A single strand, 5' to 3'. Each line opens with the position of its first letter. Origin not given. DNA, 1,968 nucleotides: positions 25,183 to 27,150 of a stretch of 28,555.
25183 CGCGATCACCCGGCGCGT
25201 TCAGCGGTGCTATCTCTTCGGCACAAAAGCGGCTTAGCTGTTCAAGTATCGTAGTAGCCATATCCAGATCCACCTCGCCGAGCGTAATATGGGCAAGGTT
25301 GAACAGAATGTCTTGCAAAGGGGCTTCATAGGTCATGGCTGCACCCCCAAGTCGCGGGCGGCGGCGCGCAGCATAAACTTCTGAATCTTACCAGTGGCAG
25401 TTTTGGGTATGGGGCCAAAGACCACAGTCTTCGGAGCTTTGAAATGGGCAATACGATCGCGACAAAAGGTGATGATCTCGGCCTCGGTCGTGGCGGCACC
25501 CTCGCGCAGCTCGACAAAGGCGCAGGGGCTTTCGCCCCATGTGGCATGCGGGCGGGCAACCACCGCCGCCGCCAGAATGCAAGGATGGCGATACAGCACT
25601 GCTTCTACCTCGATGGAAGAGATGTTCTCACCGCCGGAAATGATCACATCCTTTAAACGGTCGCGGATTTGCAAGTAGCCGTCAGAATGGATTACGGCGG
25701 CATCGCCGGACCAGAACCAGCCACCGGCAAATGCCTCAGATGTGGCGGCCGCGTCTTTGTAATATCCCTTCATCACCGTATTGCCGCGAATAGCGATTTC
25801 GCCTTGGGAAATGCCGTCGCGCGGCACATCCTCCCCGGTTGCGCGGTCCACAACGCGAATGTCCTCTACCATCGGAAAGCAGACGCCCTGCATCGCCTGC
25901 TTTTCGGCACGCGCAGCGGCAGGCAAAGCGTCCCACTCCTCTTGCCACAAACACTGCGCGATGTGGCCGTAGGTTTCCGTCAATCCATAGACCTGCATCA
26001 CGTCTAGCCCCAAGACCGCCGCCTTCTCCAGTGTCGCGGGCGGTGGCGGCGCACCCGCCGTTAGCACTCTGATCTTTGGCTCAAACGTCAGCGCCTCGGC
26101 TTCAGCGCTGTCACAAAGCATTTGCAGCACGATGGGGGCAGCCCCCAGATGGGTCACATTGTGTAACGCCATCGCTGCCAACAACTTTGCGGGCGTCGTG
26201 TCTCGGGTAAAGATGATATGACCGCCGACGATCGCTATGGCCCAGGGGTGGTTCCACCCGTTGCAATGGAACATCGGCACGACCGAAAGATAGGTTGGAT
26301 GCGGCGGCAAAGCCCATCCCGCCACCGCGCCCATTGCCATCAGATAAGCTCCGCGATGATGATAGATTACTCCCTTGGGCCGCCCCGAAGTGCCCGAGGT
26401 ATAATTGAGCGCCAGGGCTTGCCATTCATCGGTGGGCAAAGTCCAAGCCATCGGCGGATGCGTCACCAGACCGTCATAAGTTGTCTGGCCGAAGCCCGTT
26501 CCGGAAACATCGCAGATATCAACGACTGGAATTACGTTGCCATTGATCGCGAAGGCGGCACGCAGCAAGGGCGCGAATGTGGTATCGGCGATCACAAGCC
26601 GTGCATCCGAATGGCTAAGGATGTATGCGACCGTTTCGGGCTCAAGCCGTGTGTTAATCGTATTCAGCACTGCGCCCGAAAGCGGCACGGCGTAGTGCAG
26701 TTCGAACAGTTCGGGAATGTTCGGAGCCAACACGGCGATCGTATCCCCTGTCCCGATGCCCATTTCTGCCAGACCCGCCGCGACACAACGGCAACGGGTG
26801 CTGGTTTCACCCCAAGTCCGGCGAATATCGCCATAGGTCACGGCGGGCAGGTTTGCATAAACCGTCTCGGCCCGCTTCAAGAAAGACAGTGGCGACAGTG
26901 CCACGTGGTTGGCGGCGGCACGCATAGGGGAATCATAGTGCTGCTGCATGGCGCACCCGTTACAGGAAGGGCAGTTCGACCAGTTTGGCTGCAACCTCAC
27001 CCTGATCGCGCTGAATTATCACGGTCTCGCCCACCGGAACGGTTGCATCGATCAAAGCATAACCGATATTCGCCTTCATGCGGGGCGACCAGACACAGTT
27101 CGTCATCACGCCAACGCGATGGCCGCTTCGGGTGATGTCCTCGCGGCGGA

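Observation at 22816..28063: Complete dmdA(like)-dmdB-dmdC-dmdD operon on an island in a Hyphomicrobiales-type genome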

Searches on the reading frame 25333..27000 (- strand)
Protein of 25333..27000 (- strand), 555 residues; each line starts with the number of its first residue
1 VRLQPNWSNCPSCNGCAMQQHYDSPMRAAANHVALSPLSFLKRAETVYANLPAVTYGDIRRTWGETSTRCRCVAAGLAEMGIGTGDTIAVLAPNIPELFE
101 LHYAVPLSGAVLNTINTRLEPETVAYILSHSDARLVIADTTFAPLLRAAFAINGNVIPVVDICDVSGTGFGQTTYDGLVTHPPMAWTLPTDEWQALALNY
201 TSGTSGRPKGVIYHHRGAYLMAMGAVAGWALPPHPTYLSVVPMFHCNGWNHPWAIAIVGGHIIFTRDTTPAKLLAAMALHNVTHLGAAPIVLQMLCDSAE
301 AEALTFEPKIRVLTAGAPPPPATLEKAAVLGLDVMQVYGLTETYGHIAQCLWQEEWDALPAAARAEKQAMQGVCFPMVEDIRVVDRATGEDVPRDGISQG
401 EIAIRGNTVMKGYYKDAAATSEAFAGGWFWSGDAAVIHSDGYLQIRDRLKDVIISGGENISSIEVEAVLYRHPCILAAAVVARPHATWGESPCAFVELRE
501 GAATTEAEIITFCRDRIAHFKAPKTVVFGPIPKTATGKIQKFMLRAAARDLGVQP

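Call 3: search_protein_families(library=pfam, proteins=[window:25333-27000:-])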
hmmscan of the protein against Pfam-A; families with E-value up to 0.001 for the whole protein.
window:25333-27000:- (555 aa): 2 families
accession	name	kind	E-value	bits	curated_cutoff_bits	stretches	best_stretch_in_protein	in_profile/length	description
PF00501.34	AMP-binding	-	6e-71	239.7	29.9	1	44-414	4-384/384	AMP-binding enzyme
PF13193.12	AMP-binding_C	-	2.3e-19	70.5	24.5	1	464-538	1-76/76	AMP-binding enzyme C-terminal domain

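Call 4: search_protein_families(library=ncbifam, proteins=[window:25333-27000:-])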
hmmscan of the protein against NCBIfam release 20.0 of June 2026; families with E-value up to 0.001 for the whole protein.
window:25333-27000:- (555 aa): 103 families (the best 25 are shown)
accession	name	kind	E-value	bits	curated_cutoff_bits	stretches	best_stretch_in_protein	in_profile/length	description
NF006020.0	PRK08162.1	subfamily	8.2e-232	770.4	677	1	18-550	2-540/545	acyl-CoA synthetase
NF004837.0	PRK06187.1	subfamily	5.7e-127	424.2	476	1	42-549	15-523/531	long-chain-fatty-acid--CoA ligase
NF005426.0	PRK07008.1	equivalog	3e-98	329.8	822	1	56-550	38-537/545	3-(methylthio)propionyl-CoA ligase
NF006182.0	PRK08316.1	subfamily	4.8e-88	295.9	663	1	40-548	16-517/523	fatty acyl-CoA synthetase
NF004674.0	PRK06018.1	subfamily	6.8e-88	295.7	766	1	57-550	35-536/544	long-chain-fatty-acid--CoA ligase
NF002966.0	PRK03640.1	equivalog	2.1e-73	247.6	556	1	42-547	9-479/483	o-succinylbenzoate--CoA ligase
NF005801.1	PRK07656.1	equivalog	1.2e-72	245.2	657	1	41-545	7-500/500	FadD3 family acyl-CoA ligase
NF004797.0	PRK06145.1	equivalog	7.8e-72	242.2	850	1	50-546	17-493/499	acyl-CoA synthetase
NF009233.0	PRK12583.1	subfamily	1.9e-71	241.1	832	2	194-548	202-550/558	fatty acid CoA ligase family protein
NF005307.0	PRK06839.1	equivalog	2.7e-69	234.1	748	1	73-549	40-494/496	o-succinylbenzoate--CoA ligase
NF005676.0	PRK07470.1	equivalog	5e-69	233.3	774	1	39-548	24-529/544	acyl-CoA synthetase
NF004808.0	PRK06155.1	equivalog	6.8e-68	229.2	722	1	40-547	26-521/542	ATP-dependent acyl-CoA ligase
NF005857.1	PRK07786.1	exception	1.1e-67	228.7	733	1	43-546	17-510/513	fatty-acid--CoA ligase FadD5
TIGR01923.1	menE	equivalog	2.1e-66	224.6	330.15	1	62-541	1-439/442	o-succinylbenzoate--CoA ligase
NF004114.0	PRK05605.1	equivalog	3.4e-66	223.8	766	2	194-545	223-566/575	long-chain-fatty-acid--CoA ligase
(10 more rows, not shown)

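Call 6: search_solved_structures(query=window:25333-27000:-, max_evalue=1e-40)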
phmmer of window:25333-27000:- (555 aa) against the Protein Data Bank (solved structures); distinct sequences matched with E-value up to 1e-40: 24.
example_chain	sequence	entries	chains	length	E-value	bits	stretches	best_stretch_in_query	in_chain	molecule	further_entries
1ult_A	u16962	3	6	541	6.1e-79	269.4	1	38-546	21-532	long chain fatty acid-CoA ligase | long-chain-fatty-acid-CoA synthetase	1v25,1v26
6ihk_A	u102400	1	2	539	1.2e-72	248.6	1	55-550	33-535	AMP-binding domain protein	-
6ijb_A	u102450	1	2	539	9.1e-72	245.7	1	55-550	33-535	AMP-binding domain protein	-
8hsy_A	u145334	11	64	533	6.5e-68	233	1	30-545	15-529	Acyl-acyl carrier protein synthetase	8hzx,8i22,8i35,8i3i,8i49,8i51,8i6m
8jyl_A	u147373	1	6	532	6.8e-68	232.9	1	30-545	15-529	Acyl-acyl carrier protein synthetase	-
3r44_A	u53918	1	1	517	3.2e-60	207.6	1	45-546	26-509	fatty acyl CoA synthetase FADD13 (FATTY-ACYL-CoA SYNTHETASE)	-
8r2q_A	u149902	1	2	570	1.9e-56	195.2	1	41-546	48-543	Probable fatty-acid-CoA ligase FadD5 (Fatty-acid-CoA synthetase) (Fatty-acid-CoA synthase)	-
8weu_A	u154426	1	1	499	6.2e-54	186.8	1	49-545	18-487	Fatty-acyl-CoA synthase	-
8wev_A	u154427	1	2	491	7.6e-54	186.5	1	49-545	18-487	Feruloyl-CoA Synthetase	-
3ivr_A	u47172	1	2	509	5.4e-48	167.2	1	46-547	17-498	Putative long-chain-fatty-acid CoA ligase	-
5x8f_A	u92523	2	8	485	8.2e-48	166.6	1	42-547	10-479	2-succinylbenzoate--CoA ligase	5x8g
5buq_A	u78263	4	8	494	2.5e-47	165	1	41-548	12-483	2-succinylbenzoate--CoA ligase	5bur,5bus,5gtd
5u95_A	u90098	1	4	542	1.7e-46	162.3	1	48-547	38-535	4-coumarate--CoA ligase 2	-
5bsm_A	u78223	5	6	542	1.7e-46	162.3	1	48-547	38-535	4-coumarate--CoA ligase 2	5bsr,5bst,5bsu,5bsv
5bsw_A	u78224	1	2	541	1.8e-46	162.2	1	48-547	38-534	4-coumarate--CoA ligase 2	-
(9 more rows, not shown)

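Call 94: search_solved_structures(query=window:25333-26949:-, max_evalue=1e-70, show_alignments=2)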
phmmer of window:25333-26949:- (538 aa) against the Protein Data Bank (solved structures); distinct sequences matched with E-value up to 1e-70: 3.
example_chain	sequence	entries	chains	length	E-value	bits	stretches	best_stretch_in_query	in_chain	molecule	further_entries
1ult_A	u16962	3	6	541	5.5e-79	269.5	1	21-529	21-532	long chain fatty acid-CoA ligase | long-chain-fatty-acid-CoA synthetase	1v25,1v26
6ihk_A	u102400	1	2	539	1.1e-72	248.7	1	38-533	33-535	AMP-binding domain protein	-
6ijb_A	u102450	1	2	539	8.1e-72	245.8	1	38-533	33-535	AMP-binding domain protein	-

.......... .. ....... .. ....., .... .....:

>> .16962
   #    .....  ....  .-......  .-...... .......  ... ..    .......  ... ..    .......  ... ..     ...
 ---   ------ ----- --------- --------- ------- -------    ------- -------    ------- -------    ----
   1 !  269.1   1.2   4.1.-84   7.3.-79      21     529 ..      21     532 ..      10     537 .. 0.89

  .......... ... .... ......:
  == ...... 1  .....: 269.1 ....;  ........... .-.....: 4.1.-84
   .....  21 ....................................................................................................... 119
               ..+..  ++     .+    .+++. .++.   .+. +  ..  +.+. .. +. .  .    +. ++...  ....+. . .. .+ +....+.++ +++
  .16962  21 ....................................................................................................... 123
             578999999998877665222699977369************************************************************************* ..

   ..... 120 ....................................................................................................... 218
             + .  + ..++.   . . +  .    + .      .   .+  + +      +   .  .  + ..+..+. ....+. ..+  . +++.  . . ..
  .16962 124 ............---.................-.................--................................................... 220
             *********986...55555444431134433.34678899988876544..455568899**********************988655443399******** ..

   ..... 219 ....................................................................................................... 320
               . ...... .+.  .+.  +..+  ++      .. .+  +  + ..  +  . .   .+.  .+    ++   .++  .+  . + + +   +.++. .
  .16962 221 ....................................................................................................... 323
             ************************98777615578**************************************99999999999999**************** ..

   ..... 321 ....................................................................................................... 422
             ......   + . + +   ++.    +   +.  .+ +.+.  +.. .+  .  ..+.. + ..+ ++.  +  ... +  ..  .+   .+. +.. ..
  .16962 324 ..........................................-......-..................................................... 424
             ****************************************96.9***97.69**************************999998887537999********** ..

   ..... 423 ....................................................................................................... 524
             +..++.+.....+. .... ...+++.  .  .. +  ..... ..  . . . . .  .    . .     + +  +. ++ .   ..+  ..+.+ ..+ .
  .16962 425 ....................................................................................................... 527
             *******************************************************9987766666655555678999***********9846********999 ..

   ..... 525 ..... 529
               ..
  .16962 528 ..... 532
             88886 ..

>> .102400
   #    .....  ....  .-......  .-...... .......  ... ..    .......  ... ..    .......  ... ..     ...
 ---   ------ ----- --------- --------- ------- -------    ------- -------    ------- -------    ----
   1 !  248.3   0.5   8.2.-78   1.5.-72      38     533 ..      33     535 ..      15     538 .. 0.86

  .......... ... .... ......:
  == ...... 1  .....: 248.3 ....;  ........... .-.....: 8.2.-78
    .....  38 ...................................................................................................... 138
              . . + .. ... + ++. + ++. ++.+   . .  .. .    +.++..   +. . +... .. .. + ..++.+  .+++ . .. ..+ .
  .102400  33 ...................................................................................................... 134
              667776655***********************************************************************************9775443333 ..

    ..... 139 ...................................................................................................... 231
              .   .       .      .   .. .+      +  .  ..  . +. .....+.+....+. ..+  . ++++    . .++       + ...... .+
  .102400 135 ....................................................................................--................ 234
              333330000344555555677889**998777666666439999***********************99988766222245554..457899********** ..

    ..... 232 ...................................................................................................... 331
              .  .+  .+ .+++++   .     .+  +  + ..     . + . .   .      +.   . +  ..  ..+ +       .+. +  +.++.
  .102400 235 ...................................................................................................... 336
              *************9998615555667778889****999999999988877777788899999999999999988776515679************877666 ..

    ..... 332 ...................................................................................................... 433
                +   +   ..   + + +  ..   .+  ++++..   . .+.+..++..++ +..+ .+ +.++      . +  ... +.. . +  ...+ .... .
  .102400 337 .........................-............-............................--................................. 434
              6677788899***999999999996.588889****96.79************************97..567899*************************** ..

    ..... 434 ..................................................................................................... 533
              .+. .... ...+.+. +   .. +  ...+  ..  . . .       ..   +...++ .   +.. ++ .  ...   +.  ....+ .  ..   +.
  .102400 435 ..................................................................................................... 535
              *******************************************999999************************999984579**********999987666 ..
